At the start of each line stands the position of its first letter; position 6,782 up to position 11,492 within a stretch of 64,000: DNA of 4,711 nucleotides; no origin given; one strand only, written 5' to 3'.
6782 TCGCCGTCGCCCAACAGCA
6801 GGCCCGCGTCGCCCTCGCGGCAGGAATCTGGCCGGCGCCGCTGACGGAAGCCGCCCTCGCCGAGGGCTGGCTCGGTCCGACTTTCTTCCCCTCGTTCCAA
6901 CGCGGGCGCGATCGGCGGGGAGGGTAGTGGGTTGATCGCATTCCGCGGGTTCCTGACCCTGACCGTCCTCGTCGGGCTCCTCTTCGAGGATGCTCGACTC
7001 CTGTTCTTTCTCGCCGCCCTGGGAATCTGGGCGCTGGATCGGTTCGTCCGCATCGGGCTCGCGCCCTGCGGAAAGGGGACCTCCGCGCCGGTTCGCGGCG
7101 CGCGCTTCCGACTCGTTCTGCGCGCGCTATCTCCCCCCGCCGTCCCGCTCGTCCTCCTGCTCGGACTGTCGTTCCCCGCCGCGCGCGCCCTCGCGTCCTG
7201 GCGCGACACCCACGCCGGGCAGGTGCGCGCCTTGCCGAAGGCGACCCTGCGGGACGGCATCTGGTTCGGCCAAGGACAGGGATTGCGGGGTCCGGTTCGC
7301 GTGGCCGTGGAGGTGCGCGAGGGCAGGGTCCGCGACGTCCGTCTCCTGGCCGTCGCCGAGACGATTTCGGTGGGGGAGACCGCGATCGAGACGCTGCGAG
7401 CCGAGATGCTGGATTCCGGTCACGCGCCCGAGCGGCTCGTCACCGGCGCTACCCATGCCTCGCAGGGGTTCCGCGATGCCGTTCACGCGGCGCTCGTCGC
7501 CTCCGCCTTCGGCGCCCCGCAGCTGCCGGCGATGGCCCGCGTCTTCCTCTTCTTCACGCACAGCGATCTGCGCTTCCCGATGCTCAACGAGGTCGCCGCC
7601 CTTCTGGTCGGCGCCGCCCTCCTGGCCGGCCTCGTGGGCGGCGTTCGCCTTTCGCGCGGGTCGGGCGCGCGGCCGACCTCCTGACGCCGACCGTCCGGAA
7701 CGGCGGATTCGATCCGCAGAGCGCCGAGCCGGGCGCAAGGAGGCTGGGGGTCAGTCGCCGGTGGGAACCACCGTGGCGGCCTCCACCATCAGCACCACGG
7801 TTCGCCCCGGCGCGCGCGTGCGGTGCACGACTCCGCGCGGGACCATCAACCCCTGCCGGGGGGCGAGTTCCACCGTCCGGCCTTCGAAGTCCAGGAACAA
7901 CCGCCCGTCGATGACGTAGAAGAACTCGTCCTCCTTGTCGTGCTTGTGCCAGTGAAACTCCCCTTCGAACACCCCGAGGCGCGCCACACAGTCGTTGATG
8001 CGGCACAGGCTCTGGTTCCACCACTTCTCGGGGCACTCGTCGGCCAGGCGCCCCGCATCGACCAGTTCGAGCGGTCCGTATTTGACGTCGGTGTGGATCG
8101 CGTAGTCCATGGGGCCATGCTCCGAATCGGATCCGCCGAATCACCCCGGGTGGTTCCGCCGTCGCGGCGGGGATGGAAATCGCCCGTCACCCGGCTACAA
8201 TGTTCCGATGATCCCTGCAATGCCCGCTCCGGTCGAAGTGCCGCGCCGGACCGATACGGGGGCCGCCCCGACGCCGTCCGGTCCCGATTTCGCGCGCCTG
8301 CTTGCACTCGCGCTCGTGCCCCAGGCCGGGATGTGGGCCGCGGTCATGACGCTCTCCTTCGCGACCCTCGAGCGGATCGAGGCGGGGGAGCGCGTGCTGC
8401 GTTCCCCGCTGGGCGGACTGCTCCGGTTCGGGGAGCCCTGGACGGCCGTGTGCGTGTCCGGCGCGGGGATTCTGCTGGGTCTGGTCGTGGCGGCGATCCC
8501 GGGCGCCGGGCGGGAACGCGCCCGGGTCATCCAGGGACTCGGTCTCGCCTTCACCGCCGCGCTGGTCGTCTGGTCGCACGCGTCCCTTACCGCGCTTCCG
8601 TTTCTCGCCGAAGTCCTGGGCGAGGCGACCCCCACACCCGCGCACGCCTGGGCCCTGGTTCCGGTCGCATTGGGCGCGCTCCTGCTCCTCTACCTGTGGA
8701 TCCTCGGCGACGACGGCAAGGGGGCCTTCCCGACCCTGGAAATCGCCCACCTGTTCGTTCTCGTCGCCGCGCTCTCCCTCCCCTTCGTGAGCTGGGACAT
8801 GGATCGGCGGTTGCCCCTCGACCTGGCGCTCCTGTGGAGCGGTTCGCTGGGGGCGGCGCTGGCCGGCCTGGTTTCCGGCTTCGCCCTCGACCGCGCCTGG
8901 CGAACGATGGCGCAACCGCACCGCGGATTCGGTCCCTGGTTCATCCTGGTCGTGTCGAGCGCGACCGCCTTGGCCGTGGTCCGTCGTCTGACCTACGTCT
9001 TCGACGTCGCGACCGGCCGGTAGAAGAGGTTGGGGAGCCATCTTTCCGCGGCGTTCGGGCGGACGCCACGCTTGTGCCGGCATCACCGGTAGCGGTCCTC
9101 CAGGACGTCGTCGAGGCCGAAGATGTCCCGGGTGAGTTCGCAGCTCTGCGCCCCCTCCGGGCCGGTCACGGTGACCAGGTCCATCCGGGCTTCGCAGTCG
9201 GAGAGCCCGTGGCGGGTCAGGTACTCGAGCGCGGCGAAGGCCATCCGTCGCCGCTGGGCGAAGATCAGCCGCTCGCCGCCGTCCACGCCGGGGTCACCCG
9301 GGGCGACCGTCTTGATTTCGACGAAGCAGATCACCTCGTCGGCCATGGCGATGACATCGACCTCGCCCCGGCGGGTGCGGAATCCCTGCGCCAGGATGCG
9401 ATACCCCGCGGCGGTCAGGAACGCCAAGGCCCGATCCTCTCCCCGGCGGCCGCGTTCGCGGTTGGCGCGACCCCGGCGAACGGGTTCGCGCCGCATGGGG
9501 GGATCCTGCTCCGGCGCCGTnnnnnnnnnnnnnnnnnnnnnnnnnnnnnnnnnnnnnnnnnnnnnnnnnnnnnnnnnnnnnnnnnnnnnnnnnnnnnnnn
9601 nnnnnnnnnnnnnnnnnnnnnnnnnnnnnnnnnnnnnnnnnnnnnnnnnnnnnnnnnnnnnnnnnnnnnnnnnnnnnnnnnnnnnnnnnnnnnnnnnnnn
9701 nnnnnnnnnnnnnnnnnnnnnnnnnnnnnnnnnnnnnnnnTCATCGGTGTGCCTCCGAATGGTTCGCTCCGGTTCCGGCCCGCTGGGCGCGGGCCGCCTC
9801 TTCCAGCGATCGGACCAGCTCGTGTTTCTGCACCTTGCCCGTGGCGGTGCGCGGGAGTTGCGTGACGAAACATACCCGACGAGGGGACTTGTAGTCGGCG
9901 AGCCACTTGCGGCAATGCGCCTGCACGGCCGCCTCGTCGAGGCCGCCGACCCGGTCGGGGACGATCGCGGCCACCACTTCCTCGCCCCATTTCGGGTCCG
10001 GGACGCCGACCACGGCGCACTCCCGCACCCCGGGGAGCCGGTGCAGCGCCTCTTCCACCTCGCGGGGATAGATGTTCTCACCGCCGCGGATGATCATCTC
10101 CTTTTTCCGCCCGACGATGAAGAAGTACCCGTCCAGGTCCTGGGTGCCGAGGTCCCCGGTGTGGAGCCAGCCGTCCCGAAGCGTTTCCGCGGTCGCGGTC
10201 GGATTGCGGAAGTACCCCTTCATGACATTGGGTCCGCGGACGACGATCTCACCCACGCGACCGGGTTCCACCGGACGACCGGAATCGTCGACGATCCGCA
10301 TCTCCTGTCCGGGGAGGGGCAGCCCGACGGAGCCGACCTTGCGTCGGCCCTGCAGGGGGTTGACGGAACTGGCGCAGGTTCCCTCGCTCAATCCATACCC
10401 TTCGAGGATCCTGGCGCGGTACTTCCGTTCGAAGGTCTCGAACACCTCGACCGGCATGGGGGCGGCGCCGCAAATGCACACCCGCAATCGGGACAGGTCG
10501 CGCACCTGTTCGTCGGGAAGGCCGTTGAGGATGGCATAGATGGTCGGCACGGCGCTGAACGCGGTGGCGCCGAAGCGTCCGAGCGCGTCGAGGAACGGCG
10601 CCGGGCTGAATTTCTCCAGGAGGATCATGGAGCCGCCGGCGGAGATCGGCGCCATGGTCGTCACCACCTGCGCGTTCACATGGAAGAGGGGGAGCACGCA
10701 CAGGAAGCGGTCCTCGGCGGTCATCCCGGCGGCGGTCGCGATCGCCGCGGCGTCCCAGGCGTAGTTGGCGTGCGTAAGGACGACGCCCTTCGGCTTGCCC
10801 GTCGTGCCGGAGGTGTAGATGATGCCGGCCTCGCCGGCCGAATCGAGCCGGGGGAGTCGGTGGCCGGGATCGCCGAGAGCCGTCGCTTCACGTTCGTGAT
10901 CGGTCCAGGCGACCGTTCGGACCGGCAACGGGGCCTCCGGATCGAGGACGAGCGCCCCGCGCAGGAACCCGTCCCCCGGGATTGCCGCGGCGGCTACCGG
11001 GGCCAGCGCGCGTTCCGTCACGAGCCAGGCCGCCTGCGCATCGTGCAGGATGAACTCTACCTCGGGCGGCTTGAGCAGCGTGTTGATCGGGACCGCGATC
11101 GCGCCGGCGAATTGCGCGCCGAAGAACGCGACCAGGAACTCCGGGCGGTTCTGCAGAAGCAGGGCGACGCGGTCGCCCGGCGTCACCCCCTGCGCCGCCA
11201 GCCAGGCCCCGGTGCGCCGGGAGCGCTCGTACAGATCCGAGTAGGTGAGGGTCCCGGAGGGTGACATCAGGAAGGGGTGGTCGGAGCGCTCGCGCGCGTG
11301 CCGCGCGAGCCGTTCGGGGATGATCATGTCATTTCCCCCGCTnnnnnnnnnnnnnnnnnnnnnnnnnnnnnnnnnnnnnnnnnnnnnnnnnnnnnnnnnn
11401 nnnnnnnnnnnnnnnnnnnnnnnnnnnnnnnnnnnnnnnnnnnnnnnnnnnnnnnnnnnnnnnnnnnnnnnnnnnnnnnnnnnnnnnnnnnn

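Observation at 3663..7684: Compact redox-type gene module downstream of mdh: Tat-exported NHL propeller, polytopic membrane protein, 52-aa micro-ORF, 2[4Fe-4S] ferredoxin and an FMN-binding membrane protein with a flavinylation-like TGAT motif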

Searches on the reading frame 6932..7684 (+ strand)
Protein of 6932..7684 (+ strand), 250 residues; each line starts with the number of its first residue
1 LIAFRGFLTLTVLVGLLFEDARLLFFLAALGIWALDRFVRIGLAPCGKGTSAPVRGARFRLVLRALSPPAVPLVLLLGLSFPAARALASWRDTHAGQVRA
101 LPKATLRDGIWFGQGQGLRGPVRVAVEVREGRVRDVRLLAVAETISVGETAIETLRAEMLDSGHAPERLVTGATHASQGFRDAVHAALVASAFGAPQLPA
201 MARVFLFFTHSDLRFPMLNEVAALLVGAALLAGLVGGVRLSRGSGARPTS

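Call 3: search_protein_families(library=pfam, proteins=[window:6932-7684:+], max_evalue=1)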
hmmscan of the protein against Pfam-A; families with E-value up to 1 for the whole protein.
window:6932-7684:+ (250 aa): 1 family
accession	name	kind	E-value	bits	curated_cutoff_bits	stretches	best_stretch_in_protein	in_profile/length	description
PF04205.19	FMN_bind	-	8.3e-07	30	22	1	117-188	1-76/77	FMN-binding domain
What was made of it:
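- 6932..7684 (+): 250-aa four-helix membrane protein with a periplasm-facing FMN_bind domain (nt 7280-7495). The flavinylation-type TGAT is at nt 7442-7453 (Thr174). PF04205 at 30 bits (call 3).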

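Call 4: search_protein_families(library=ncbifam, proteins=[window:6932-7684:+], max_evalue=1)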
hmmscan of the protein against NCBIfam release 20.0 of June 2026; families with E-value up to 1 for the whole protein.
window:6932-7684:+ (250 aa): 0 families

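Call 11: find_homologous_proteins(query=window:6932-7684:+, max_evalue=0.001)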
Query window:6932-7684:+ (250 aa): 1 proteins with E <= 0.001 among 8000 candidates.
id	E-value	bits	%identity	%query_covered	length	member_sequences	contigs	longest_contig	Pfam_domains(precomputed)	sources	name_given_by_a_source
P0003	6.9e-152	522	100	100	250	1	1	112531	PF04205.20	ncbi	-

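Call 60: search_solved_structures(query=A3, max_evalue=10, show_alignments=4)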
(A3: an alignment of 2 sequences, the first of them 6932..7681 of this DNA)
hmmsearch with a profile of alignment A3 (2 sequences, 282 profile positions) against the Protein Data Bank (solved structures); distinct sequences matched with E-value up to 10: 3.
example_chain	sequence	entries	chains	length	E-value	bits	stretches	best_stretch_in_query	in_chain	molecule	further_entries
8p2b_A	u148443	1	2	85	5.5e-07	32.4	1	146-223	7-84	Clostridiaceae bacterium FMN4 domain 1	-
8p2a_A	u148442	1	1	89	0.0037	19.9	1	147-221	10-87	FMN-binding domain-containing protein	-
7zc6_G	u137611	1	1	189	0.51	12.8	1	148-199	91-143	RnfG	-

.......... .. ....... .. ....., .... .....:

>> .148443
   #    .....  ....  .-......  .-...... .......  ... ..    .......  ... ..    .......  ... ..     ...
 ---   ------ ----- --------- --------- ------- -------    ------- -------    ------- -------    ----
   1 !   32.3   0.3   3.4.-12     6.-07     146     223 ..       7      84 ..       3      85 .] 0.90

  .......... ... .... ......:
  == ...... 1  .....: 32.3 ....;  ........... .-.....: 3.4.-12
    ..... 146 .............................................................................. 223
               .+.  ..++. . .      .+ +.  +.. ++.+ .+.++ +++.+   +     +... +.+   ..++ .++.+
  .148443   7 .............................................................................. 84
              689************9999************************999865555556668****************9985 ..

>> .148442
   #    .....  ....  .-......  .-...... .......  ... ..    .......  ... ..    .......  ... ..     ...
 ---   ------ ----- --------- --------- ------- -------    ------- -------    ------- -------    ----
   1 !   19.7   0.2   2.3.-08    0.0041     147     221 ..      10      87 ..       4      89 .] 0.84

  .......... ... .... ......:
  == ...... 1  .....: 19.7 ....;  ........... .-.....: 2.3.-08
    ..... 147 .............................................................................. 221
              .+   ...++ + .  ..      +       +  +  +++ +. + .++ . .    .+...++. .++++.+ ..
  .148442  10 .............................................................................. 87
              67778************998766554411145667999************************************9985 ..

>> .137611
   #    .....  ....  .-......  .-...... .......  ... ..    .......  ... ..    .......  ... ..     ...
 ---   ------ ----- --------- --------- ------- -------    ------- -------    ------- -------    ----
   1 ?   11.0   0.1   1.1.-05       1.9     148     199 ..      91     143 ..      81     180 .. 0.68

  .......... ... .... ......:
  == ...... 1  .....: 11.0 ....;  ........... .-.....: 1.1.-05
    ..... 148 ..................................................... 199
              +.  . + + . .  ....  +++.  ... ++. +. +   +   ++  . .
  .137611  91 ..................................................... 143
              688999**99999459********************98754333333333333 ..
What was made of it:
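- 6932..7684 (+): It aligns with the solved flavinylated domain 8p2b, TGAT over SGAT (call 60).
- On Rnf/Nqr complexes: TGAT at residues 171-174 aligns to the SGAT of 8p2b (call 60).
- Checked: TGAT (residues 171-174) aligns with the SGAT of the solved FMN4 domain of a multi-flavinylated protein, 8p2b (call 60).
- Its TGAT aligns with a solved flavinylated SGAT (call 60).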

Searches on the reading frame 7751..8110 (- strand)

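Call 3: search_protein_families(library=pfam, proteins=[window:7751-8110:-], max_evalue=1)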
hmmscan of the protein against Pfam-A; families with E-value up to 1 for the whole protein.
window:7751-8110:- (119 aa): 7 families
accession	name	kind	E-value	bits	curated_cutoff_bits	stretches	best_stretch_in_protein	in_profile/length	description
PF07883.17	Cupin_2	-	8.6e-14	51.4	27.2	1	51-109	10-69/70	Cupin domain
PF02311.25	AraC_binding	-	0.0001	22.5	21.1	1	52-102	16-65/135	AraC-like ligand binding domain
PF01050.24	MannoseP_isomer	-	0.0091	16.6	23.6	1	54-110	43-99/116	Mannose-6-phosphate isomerase C-terminal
PF05899.18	Cupin_3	-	0.02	15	23.5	1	50-92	17-58/74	EutQ-like cupin domain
PF00190.28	Cupin_1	-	0.033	14.2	22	1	55-109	49-110/151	Cupin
PF06249.18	EutQ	-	0.041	14.1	21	1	51-94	88-129/152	Ethanolamine utilisation protein EutQ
PF12852.13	Cupin_6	-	0.076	13.2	26.7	1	54-112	26-88/183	Cupin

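Call 4: search_protein_families(library=ncbifam, proteins=[window:7751-8110:-], max_evalue=1)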
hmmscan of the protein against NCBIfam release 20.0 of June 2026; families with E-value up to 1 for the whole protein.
window:7751-8110:- (119 aa): 3 families
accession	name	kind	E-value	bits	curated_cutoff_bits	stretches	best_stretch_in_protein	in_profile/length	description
TIGR03037.1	anthran_nbaC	equivalog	0.0055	16.7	145.95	1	55-111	44-103/159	3-hydroxyanthranilate 3,4-dioxygenase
NF009763.0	PRK13264.1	equivalog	0.1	12.5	220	1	55-111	51-110/178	3-hydroxyanthranilate 3,4-dioxygenase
TIGR01479.1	GMP_PMI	equivalog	0.2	10.4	372.95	1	52-112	388-448/467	mannose-1-phosphate guanylyltransferase/mannose-6-phosphate isomerase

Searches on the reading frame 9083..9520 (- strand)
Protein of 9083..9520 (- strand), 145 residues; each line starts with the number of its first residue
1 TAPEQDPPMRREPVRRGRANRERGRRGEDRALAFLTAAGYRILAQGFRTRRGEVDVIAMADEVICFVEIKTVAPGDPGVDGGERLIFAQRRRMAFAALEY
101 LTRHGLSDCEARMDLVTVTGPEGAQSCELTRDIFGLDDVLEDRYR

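Call 39: search_protein_families(library=pfam, proteins=[window:9083-9520:-], max_evalue=0.00001)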
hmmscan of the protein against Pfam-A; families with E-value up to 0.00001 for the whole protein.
window:9083-9520:- (145 aa): 1 family
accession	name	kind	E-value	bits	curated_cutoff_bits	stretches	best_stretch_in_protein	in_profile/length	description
PF02021.23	UPF0102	-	5.6e-16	59.1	23.6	1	27-118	1-80/80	Uncharacterised protein family UPF0102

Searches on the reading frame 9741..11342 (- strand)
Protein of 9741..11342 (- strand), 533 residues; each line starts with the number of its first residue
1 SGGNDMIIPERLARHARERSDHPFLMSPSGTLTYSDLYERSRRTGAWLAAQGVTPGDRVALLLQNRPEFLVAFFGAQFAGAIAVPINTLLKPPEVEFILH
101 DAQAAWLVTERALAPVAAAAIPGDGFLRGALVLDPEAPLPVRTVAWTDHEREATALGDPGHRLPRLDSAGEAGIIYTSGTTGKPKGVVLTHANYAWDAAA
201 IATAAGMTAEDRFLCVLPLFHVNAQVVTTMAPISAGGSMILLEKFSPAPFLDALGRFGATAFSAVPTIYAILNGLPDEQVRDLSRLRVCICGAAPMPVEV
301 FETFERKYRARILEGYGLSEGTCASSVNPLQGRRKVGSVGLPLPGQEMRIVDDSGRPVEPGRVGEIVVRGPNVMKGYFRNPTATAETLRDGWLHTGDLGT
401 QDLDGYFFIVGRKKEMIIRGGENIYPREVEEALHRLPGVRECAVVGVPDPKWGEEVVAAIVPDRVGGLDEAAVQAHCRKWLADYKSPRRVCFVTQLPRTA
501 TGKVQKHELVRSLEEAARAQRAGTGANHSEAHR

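Call 39: search_protein_families(library=pfam, proteins=[window:9741-11342:-], max_evalue=0.00001)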
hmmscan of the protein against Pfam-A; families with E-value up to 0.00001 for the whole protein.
window:9741-11342:- (533 aa): 2 families
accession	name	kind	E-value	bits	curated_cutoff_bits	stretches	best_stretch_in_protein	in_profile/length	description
PF00501.34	AMP-binding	-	4.5e-100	335.6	29.9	1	13-378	2-384/384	AMP-binding enzyme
PF13193.12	AMP-binding_C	-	1.8e-22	80.5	24.5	1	428-503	1-76/76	AMP-binding enzyme C-terminal domain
